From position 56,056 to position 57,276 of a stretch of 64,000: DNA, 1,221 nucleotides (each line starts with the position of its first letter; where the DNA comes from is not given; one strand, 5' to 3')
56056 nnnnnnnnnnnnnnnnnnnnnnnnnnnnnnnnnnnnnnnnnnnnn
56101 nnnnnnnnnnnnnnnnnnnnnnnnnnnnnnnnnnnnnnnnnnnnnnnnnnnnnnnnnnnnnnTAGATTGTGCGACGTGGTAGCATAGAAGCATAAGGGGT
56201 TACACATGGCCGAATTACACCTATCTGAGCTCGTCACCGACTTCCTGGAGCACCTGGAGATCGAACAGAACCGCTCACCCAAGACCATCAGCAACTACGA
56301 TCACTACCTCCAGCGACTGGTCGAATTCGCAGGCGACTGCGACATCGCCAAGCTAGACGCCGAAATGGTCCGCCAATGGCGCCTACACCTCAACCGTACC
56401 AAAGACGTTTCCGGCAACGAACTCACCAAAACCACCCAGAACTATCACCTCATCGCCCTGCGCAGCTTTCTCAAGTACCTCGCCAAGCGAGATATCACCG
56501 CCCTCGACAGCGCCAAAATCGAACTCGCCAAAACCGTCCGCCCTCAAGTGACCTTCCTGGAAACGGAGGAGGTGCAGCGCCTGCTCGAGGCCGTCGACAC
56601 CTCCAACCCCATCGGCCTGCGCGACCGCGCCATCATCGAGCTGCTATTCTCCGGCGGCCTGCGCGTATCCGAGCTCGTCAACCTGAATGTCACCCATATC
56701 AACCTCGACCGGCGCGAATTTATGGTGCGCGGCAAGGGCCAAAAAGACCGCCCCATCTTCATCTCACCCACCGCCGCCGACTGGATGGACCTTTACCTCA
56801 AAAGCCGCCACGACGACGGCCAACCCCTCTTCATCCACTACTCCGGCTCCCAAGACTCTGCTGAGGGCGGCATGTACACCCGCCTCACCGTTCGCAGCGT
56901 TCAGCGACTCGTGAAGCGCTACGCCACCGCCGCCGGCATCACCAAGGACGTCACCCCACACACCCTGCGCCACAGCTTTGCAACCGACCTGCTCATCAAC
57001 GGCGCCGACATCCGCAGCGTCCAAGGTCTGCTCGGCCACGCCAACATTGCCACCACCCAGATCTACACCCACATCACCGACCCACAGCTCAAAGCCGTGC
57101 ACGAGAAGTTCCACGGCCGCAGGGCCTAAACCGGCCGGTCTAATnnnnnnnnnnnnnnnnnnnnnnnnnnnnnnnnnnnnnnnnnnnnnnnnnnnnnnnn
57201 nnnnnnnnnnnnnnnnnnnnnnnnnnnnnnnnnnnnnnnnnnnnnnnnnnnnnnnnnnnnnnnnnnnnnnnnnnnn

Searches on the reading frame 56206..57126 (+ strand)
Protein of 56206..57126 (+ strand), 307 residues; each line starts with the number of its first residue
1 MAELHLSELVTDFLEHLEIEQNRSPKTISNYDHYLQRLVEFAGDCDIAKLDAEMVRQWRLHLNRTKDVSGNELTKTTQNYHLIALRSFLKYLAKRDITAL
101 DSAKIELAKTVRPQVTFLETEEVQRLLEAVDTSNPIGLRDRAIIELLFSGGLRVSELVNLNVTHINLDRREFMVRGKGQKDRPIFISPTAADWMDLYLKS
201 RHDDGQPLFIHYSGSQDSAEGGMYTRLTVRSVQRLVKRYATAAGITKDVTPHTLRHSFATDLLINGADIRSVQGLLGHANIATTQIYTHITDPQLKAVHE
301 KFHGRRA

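Call 47: search_protein_families(library=pfam, proteins=[window:56206-57126:+], max_evalue=0.001)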
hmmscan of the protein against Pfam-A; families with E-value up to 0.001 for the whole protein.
window:56206-57126:+ (307 aa): 4 families
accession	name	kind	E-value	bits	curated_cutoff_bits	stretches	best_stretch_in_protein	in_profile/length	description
PF00589.27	Phage_integrase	-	6.5e-44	150.2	27.1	1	117-292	2-170/172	Phage integrase family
PF02899.23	Phage_int_SAM_1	-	4.3e-14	53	22.3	1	11-95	2-82/83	Phage integrase, N-terminal SAM-like domain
PF13102.12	Phage_int_SAM_5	-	1.4e-08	35.4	22.3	1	18-102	11-92/98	Phage integrase SAM-like domain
PF13495.12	Phage_int_SAM_4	-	2.3e-08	34.8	27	1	10-97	2-83/85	Phage integrase, N-terminal SAM-like domain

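Call 78: search_protein_families(library=ncbifam, proteins=[window:56206-57126:+], max_evalue=0.001)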
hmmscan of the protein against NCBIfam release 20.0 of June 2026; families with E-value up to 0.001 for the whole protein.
window:56206-57126:+ (307 aa): 12 families
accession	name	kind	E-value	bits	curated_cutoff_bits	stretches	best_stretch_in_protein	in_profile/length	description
TIGR02225.1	recomb_XerD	equivalog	4.5e-75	252.7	329.6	1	12-305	2-289/290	site-specific tyrosine recombinase XerD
NF001399.0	PRK00283.1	subfamily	2.7e-73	246.8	279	1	7-305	6-298/300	tyrosine recombinase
TIGR02224.1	recomb_XerC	equivalog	3.6e-73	246.5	335.15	1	12-305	2-292/295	tyrosine recombinase XerC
NF040815.2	recomb_XerA_Arch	equivalog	3.1e-71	240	220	1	12-298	2-262/263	site-specific tyrosine recombinase/integron integrase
NF002331.0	PRK01287.1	subfamily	8.2e-57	192.8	371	1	6-303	26-325/365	site-specific tyrosine recombinase XerC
TIGR02249.1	integrase_gron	subfamily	3.9e-43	148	265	2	208-298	217-308/315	integron integrase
NF003462.0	PRK05084.1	equivalog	3.1e-38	131.4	267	1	139-301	196-355/360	tyrosine recombinase XerS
NF011946.0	PRK15417.1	equivalog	9.6e-28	97.3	435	2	228-292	253-317/337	integron integrase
NF007371.0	PRK09871.1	subfamily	3e-15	56.3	222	2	225-296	109-180/198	tyrosine-type DNA invertase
NF007370.0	PRK09870.1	subfamily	1e-13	51.3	221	1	115-304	10-193/200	tyrosine-type DNA invertase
NF040693.1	recomb_GmtY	equivalog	6.4e-10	38.9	340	1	221-296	362-438/441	gamma-mobile-trio recombinase GmtY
NF041502.1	integrase_1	equivalog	3.6e-05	22.7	350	0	228-298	298-368/484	site-specific integrase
